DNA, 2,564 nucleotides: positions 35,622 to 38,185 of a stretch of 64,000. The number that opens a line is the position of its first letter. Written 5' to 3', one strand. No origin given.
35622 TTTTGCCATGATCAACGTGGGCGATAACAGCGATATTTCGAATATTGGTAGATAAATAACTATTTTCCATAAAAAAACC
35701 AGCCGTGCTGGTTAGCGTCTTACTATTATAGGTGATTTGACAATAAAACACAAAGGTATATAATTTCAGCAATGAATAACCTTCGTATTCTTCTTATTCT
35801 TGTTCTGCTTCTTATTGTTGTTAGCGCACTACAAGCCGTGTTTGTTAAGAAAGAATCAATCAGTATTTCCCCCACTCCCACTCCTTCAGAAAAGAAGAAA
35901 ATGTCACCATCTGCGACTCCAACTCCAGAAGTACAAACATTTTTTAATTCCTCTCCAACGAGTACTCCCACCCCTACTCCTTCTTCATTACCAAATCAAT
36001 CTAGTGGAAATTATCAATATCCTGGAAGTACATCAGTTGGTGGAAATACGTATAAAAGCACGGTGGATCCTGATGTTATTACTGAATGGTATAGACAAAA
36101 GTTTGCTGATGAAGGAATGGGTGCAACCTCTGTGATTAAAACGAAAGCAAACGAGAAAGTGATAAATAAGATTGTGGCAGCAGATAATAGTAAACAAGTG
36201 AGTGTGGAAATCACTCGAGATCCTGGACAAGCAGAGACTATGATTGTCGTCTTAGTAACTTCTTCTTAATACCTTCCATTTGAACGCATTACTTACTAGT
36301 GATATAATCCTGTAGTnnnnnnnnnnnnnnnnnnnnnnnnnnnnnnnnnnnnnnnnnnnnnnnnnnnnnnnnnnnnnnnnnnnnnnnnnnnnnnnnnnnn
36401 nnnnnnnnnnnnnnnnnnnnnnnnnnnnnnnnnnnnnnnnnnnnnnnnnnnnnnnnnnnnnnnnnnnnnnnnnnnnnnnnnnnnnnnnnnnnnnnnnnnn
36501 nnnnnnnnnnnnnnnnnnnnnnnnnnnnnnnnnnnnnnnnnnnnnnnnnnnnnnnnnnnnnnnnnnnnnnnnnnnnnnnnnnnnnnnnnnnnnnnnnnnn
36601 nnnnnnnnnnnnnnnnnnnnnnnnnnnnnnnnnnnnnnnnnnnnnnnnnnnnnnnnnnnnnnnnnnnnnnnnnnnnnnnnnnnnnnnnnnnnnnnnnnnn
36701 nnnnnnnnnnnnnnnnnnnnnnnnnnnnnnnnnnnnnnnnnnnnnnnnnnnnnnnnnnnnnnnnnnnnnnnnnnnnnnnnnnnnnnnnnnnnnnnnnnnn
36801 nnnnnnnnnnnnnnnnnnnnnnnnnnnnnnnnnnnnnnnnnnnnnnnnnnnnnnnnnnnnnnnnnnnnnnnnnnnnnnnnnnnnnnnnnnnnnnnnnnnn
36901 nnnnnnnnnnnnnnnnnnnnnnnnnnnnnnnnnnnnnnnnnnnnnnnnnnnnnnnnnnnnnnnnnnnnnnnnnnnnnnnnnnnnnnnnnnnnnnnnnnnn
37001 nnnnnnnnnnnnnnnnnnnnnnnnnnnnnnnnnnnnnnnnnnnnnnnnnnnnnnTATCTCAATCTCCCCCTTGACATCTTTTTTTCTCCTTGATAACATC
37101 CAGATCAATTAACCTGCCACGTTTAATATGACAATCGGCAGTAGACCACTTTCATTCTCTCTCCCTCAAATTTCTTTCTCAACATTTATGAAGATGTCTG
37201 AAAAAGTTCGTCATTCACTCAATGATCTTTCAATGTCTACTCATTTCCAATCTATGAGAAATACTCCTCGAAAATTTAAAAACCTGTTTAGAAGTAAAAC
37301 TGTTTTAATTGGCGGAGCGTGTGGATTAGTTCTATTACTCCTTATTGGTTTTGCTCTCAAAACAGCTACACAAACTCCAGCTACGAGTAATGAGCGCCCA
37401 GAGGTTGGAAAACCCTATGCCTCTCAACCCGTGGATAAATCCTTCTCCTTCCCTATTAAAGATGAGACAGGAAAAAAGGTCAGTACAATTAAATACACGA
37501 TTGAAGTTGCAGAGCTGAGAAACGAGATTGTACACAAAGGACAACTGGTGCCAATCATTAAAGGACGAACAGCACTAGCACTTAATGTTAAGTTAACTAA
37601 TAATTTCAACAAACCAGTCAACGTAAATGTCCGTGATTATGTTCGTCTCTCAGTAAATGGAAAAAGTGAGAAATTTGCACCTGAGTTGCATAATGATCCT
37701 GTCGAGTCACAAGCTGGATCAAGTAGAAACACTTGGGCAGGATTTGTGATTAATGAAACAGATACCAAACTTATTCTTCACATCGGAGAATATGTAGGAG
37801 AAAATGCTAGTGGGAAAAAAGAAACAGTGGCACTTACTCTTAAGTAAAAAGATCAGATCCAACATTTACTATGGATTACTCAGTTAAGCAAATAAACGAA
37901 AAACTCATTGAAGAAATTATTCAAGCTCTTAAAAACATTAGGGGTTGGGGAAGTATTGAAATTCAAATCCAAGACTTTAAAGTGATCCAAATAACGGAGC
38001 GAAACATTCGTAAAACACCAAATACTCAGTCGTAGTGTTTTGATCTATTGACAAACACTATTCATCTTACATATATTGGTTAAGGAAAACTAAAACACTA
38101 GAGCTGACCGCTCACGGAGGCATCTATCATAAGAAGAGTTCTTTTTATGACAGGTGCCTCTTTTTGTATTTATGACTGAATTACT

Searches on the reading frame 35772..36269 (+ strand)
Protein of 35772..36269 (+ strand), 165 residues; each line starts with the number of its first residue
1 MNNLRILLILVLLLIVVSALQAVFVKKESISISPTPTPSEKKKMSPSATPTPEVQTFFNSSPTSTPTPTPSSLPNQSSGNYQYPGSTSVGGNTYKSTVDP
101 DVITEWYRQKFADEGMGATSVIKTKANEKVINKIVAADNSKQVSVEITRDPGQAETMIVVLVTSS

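Call 3: search_protein_families(library=pfam, proteins=[window:35772-36269:+], max_evalue=1)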
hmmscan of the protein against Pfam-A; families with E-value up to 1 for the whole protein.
window:35772-36269:+ (165 aa): 1 family
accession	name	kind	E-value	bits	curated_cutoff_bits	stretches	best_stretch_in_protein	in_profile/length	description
PF13131.11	DUF3951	-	0.01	16.5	26.3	1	7-37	10-40/52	Protein of unknown function (DUF3951)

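Call 4: search_protein_families(library=ncbifam, proteins=[window:35772-36269:+], max_evalue=1)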
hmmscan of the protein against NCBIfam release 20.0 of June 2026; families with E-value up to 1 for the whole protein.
window:35772-36269:+ (165 aa): 2 families
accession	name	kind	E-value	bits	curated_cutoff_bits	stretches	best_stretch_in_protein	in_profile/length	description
NF037973.1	metallo_SslE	exception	0.16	9.2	3000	1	32-95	48-108/1519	lipoprotein metalloprotease SslE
NF040983.1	BimA_second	exception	0.75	8.6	600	1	34-98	116-180/381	trimeric autotransporter actin-nucleating factor BimA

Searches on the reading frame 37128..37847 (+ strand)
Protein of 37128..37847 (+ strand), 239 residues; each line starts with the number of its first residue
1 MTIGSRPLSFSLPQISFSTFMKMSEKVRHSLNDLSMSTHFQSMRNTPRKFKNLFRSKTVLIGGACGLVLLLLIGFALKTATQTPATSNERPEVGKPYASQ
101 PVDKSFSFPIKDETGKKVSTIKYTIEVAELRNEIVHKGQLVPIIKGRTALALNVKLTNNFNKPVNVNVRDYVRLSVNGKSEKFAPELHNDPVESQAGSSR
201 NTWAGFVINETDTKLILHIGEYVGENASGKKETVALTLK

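Call 3: search_protein_families(library=pfam, proteins=[window:37128-37847:+], max_evalue=1)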
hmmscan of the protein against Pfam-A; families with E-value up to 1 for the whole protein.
window:37128-37847:+ (239 aa): 0 families

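Call 4: search_protein_families(library=ncbifam, proteins=[window:37128-37847:+], max_evalue=1)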
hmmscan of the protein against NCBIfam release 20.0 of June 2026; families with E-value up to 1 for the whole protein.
window:37128-37847:+ (239 aa): 0 families

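Call 80: search_solved_structures(query=A5, max_evalue=10, show_alignments=1)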
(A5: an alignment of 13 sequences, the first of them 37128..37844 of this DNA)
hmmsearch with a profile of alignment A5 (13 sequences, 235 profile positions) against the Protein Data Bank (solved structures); distinct sequences matched with E-value up to 10: 4.
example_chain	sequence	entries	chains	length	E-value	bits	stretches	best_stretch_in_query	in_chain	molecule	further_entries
8f70_A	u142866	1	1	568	0.29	14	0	98-141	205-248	T18.1 Major pilin backbone protein T-antigen,Major pilin backbone protein T-antigen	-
6b87_A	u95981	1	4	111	1.3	11.9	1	30-74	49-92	TMHC2_E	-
6m6z_A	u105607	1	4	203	1.4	11.7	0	26-73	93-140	TMH4C4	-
1vpr_A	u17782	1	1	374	2.2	11.1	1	141-176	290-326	luciferase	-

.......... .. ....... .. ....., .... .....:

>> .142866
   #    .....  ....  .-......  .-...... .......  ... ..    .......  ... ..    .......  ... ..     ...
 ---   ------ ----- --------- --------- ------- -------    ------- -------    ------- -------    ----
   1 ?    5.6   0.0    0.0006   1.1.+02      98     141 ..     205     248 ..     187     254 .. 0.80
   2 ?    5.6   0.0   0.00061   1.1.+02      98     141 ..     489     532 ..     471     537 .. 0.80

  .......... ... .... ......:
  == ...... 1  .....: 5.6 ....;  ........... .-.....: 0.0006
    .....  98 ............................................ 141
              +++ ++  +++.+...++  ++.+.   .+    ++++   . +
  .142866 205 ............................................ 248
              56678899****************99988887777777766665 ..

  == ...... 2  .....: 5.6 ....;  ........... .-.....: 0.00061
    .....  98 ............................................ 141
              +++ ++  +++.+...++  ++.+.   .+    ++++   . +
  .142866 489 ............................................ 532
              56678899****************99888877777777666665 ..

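Call 101: search_protein_families(library=phrogs, proteins=[window:37128-37847:+], max_evalue=0.01)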
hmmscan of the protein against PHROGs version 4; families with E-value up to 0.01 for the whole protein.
window:37128-37847:+ (239 aa): 0 families

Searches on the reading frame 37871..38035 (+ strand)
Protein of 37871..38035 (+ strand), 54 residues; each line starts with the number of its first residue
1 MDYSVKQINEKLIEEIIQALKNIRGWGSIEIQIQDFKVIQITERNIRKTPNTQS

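Call 46: search_protein_families(library=pfam, proteins=[window:37871-38035:+], max_evalue=1)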
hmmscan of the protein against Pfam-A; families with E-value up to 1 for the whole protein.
window:37871-38035:+ (54 aa): 3 families
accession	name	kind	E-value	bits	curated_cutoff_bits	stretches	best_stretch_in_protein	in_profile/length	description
PF10055.14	DUF2292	-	2.7e-07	30.5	22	1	13-41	2-29/37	Uncharacterized small protein (DUF2292)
PF22107.2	Pch2_N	-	0.095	13.8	27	1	11-37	25-51/91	Pch2 N-terminal domain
PF18166.6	pP_pnuc_2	-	0.11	13.1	25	1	7-47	19-60/122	Predicted pPIWI-associating nuclease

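Call 81: search_solved_structures(query=A6, max_evalue=10, show_alignments=1)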
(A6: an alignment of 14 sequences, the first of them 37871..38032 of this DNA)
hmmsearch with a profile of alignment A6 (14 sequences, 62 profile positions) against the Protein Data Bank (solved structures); distinct sequences matched with E-value up to 10: 9.
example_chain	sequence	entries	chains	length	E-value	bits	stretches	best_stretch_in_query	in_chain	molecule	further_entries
1use_A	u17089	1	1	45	0.07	16.2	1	3-36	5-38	VASODILATOR-STIMULATED PHOSPHOPROTEIN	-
1usd_A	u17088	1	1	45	0.12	15.4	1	3-36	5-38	VASODILATOR-STIMULATED PHOSPHOPROTEIN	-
5ez8_A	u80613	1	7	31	1.1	12.4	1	12-32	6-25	CC-Hept-I-C-I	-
7l5i_A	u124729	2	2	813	1.4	12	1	27-40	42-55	Trimethylamine-N-oxide reductase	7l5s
7nfm_A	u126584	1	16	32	1.7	11.7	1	12-32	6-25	CC-Type2-(LaId)4-L21K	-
4pna_A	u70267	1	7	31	1.8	11.7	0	12-28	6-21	CC-Hept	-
7qwa_A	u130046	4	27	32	1.8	11.7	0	14-24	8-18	CC-Type2-(UgUe)4 | CC-Type2-(Ue)4 | CC-Type2-(Ug)4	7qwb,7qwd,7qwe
7nfj_A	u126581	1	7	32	2.6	11.2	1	12-32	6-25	CC-Type2-(LaId)4-L28Y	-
7nfi_A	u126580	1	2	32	3.2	10.9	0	14-28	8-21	CC-Type2-(LaId)4-L7Y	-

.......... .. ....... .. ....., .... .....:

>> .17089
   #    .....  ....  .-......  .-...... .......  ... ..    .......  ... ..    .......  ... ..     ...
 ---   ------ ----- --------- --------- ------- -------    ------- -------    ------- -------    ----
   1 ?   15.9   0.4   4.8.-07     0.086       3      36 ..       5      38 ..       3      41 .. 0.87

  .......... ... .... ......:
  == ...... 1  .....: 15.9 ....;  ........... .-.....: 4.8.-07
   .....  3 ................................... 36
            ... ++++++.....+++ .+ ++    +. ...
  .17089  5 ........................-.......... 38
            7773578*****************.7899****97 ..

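Call 101: search_protein_families(library=phrogs, proteins=[window:37871-38035:+], max_evalue=0.01)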
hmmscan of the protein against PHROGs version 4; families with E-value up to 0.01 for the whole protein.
window:37871-38035:+ (54 aa): 0 families

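Call 110: search_protein_families(library=ncbifam, proteins=[window:37871-38035:+], max_evalue=0.1)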
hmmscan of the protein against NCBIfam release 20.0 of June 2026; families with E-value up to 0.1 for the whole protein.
window:37871-38035:+ (54 aa): 1 family
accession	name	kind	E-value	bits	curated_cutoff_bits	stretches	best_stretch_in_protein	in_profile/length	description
NF033785.1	sulfur_OscA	equivalog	0.0016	18.4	85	1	11-43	15-46/60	sulfur starvation response protein OscA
